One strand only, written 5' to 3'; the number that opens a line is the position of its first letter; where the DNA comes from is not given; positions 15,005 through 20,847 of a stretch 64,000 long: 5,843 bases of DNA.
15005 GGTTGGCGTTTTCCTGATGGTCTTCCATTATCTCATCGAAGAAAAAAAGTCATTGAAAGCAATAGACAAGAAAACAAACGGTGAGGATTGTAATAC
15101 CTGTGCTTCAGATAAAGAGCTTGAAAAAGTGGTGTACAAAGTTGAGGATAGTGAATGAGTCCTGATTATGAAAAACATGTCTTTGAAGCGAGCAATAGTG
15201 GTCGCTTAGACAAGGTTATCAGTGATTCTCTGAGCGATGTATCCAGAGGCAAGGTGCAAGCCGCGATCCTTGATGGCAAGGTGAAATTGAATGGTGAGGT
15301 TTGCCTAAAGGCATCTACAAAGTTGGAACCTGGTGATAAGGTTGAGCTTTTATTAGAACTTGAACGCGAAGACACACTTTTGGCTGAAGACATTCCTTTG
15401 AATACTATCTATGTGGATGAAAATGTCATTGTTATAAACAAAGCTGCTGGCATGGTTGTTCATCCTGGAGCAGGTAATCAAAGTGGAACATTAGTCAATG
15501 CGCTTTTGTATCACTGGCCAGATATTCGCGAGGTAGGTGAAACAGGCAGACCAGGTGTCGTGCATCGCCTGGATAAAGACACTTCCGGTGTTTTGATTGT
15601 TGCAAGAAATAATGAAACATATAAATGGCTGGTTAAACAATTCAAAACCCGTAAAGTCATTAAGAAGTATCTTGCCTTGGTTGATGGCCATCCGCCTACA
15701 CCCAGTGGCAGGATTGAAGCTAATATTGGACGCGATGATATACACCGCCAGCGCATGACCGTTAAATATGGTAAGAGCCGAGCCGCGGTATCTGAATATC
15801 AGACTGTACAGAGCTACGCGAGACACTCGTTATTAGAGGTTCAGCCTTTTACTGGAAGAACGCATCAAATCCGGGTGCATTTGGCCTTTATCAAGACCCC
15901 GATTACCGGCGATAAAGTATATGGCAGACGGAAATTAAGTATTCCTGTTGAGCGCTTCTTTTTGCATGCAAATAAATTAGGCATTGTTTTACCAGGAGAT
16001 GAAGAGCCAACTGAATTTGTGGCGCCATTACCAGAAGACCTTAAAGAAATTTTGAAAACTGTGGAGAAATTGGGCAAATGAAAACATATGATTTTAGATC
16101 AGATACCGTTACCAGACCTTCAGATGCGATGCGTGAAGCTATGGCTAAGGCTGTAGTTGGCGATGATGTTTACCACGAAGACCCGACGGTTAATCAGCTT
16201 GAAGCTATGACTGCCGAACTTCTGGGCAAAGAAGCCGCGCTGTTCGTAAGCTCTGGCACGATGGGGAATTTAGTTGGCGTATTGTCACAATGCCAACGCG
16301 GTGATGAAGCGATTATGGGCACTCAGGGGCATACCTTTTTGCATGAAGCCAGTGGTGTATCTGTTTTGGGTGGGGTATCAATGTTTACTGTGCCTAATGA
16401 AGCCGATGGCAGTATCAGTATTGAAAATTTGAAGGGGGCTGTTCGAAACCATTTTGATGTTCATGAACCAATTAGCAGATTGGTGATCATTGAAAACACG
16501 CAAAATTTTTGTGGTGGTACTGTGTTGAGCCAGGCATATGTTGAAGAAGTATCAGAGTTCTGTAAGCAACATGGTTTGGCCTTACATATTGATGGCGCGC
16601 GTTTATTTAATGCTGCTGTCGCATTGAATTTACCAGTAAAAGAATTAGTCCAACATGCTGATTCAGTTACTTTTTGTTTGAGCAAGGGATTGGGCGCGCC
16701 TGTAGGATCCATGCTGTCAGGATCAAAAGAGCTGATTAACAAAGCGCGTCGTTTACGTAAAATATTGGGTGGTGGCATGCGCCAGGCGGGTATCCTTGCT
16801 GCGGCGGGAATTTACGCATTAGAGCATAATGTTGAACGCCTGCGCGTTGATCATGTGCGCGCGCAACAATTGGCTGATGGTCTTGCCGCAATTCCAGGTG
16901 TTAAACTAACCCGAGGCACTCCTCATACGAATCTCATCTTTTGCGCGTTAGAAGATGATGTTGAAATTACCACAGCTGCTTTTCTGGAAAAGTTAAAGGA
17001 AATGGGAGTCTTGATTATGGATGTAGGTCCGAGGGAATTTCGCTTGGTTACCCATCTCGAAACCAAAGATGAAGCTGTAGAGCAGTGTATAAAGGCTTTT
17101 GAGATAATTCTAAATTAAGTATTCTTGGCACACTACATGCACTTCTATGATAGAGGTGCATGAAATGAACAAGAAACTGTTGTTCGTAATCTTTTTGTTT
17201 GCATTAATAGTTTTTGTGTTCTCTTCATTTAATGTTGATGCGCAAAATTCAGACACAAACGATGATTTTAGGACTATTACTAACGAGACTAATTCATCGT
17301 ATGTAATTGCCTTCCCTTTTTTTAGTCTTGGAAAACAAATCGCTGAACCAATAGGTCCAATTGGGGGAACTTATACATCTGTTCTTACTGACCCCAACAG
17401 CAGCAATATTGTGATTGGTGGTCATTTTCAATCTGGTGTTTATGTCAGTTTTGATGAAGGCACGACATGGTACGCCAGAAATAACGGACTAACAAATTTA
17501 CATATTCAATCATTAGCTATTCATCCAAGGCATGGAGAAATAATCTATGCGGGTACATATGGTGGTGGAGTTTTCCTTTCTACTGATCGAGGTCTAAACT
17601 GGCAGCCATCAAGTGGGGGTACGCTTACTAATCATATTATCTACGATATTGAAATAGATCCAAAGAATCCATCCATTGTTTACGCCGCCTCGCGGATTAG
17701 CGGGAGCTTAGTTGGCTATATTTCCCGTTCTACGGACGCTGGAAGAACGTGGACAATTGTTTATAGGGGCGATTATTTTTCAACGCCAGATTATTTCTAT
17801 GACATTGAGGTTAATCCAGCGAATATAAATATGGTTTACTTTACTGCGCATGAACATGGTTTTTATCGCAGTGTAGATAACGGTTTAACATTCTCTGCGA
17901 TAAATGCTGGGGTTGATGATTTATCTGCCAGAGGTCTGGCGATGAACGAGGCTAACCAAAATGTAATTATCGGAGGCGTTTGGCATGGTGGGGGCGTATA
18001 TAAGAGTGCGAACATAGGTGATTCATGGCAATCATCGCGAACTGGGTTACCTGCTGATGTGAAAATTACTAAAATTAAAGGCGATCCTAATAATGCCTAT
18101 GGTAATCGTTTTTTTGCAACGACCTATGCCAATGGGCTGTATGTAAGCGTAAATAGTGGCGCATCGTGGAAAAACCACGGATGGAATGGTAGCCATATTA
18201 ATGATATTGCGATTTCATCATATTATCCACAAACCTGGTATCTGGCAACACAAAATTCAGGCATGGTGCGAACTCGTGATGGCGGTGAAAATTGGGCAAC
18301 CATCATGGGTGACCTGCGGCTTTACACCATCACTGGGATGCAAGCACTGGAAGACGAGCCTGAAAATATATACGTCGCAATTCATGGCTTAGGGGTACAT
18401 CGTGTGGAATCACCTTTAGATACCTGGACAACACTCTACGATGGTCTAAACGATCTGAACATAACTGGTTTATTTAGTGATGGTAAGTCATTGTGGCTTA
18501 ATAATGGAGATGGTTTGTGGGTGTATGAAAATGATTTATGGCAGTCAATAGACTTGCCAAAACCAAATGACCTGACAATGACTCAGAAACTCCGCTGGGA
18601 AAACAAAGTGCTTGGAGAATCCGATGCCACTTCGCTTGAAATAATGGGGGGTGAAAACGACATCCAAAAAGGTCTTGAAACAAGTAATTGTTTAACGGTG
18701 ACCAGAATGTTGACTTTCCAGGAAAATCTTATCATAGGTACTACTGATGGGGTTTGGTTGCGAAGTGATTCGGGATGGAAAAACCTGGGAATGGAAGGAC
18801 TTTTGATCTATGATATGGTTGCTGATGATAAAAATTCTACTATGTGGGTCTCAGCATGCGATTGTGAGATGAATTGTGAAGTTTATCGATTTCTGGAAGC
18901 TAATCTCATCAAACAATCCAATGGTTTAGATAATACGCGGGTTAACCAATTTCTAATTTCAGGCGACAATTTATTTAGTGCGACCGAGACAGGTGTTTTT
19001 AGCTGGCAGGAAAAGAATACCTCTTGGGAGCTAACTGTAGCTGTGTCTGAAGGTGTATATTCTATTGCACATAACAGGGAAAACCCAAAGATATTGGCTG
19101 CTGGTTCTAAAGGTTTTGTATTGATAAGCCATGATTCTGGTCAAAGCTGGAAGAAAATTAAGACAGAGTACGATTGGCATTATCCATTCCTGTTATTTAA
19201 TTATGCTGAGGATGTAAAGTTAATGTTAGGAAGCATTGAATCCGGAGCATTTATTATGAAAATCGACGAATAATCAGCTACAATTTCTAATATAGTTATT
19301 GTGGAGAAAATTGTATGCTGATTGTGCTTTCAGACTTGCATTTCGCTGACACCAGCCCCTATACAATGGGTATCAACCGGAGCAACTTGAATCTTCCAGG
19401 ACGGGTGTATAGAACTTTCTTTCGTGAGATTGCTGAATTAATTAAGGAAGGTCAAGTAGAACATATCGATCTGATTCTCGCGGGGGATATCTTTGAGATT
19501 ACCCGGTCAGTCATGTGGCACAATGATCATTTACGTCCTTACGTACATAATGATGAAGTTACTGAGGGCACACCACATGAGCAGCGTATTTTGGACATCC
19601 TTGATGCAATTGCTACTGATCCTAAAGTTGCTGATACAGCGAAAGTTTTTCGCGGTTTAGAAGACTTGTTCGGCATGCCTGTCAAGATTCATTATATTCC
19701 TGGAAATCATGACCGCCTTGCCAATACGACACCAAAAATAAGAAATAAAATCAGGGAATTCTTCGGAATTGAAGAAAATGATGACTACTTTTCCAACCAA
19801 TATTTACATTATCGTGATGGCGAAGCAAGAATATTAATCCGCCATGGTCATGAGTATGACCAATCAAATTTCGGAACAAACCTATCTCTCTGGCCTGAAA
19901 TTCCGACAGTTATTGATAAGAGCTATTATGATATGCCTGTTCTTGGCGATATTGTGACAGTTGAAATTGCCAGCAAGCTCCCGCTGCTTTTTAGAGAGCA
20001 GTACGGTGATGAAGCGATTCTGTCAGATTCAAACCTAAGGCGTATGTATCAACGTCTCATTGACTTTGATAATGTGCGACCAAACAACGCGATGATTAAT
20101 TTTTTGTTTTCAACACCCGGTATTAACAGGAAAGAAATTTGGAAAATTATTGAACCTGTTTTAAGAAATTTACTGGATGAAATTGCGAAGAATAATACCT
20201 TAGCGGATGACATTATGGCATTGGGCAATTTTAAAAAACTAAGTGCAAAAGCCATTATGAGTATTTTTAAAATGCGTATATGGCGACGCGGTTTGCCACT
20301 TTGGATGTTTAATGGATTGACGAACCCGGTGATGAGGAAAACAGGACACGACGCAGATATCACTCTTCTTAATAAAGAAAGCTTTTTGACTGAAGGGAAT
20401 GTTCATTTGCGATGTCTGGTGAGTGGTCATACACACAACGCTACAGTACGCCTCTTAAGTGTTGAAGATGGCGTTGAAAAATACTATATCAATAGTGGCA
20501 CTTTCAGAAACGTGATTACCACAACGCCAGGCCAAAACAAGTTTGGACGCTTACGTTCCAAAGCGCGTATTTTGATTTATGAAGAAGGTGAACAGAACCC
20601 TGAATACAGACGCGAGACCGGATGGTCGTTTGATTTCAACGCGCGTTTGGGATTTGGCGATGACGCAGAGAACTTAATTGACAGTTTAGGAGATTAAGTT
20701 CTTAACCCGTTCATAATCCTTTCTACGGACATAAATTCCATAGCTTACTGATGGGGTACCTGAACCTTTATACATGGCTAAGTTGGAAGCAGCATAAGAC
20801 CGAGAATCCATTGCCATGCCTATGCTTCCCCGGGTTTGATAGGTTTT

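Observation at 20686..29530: Sigma-54-gated operon: small membrane protein, ~1775-aa all-TPR protein, TPR-tethered clan-CD protease, small protein (candidate undescribed system)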

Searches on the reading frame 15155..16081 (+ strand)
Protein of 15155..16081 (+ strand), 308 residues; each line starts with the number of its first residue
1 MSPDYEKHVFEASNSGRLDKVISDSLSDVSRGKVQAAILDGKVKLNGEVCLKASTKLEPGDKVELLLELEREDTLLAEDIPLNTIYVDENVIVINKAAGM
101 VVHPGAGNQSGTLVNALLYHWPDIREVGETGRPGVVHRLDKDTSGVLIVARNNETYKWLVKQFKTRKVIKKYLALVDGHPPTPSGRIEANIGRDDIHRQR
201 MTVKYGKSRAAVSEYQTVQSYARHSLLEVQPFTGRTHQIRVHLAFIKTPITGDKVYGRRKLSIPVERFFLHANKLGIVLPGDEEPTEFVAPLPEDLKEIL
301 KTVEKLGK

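Call 78: search_protein_families(library=pfam, proteins=[window:15155-16081:+], max_evalue=0.00001)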
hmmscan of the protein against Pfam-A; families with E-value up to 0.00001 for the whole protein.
window:15155-16081:+ (308 aa): 3 families
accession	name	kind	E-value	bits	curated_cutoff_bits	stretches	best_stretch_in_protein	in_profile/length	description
PF00849.27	PseudoU_synth_2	-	2e-35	122.7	26.8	1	90-244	1-151/152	RNA pseudouridylate synthase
PF01479.30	S4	-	4.5e-11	42.7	22.8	1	17-63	2-48/48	S4 domain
PF25818.1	MTRES1_C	-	2.6e-06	28.2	27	1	13-73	7-66/103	Mitochondrial transcription rescue factor 1, C-terminal domain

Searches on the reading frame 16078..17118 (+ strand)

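Call 78: search_protein_families(library=pfam, proteins=[window:16078-17118:+], max_evalue=0.00001)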
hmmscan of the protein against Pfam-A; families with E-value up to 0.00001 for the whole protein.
window:16078-17118:+ (346 aa): 5 families
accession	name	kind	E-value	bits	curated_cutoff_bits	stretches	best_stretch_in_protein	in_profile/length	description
PF01212.27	Beta_elim_lyase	-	5e-105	351.4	27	1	5-288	1-284/288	Beta-eliminating lyase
PF00155.27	Aminotran_1_2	-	2.9e-11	43.6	19.7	1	8-332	13-352/361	Aminotransferase class I and II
PF01041.23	DegT_DnrJ_EryC1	-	1.4e-09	38.1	19.8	1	20-174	8-147/360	DegT/DnrJ/EryC1/StrS aminotransferase family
PF00202.27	Aminotran_3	-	3.6e-09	36.2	30.5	0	287-344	346-402/403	Aminotransferase class-III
PF00266.25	Aminotran_5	-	1.8e-06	27.6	21.5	1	40-236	47-232/371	Aminotransferase class-V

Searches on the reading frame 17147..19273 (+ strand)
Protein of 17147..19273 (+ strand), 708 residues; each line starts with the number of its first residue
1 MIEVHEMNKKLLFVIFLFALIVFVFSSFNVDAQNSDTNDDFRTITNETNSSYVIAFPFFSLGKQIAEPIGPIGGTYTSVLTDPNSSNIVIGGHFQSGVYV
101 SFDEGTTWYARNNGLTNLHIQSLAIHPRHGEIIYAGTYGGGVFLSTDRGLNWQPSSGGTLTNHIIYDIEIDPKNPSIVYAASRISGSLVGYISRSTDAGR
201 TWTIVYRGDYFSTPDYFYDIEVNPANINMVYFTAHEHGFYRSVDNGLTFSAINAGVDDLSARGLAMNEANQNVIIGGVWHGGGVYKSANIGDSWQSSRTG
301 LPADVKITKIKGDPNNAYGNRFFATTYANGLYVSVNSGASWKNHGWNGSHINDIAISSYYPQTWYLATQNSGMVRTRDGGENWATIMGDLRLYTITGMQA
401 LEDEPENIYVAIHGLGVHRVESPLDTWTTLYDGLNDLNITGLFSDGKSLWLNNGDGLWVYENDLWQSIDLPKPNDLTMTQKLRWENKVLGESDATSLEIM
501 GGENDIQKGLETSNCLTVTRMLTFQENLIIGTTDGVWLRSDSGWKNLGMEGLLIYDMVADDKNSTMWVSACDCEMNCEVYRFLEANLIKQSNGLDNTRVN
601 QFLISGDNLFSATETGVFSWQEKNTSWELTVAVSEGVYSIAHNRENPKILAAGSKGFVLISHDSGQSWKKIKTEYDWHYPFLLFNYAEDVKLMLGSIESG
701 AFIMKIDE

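Call 4: search_protein_families(library=pfam, proteins=[window:17147-19273:+], max_evalue=0.01)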
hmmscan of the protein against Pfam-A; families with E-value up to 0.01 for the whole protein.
window:17147-19273:+ (708 aa): 2 families
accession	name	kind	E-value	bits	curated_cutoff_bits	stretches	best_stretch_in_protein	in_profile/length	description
PF15902.12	Sortilin-Vps10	-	9.2e-26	91.1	33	3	98-180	3-85/446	Sortilin, neurotensin receptor 3,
PF02012.26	BNR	-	2.1e-11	42.5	27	0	99-109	1-11/12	BNR/Asp-box repeat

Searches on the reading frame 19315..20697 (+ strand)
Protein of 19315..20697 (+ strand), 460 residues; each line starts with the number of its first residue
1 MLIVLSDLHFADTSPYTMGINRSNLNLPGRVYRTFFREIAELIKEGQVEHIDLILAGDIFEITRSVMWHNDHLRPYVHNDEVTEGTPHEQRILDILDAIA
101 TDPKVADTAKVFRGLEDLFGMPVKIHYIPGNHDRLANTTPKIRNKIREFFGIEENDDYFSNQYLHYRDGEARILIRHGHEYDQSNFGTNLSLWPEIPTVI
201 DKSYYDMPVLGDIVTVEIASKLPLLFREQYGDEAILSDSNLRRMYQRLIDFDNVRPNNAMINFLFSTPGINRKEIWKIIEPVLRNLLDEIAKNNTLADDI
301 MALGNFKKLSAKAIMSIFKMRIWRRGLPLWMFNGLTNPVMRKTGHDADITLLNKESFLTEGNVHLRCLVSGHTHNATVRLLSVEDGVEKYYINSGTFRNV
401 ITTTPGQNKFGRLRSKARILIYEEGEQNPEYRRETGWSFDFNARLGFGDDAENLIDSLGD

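Call 4: search_protein_families(library=pfam, proteins=[window:19315-20697:+], max_evalue=0.01)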
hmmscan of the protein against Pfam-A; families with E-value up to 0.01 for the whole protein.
window:19315-20697:+ (460 aa): 2 families
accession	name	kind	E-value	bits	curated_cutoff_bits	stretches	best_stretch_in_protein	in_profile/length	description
PF00149.33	Metallophos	-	4.5e-08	34.2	21.5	1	3-182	4-117/191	Calcineurin-like phosphoesterase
PF12850.12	Metallophos_2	-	0.00079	19.9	27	0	365-399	108-137/154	Calcineurin-like phosphoesterase superfamily domain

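Call 5: search_protein_families(library=ncbifam, proteins=[window:19315-20697:+], max_evalue=0.01)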
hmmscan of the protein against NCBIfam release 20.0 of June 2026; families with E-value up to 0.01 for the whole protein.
window:19315-20697:+ (460 aa): 3 families
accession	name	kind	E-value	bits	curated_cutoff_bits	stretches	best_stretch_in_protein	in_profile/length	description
NF003118.0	PRK04036.1-3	equivalog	0.00075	18.6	445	1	122-182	308-367/481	DNA-directed DNA polymerase II small subunit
TIGR03729.1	acc_ester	subfamily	0.0011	18.4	148.25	1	104-184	45-115/239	putative phosphoesterase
NF003120.0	PRK04036.1-5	equivalog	0.0039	15.7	671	1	108-183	364-436/547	DNA-directed DNA polymerase II small subunit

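Call 30: search_protein_families(library=padloc, proteins=[window:19315-20697:+], max_evalue=0.01)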
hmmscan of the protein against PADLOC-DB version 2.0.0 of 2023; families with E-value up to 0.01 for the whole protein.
window:19315-20697:+ (460 aa): 0 families
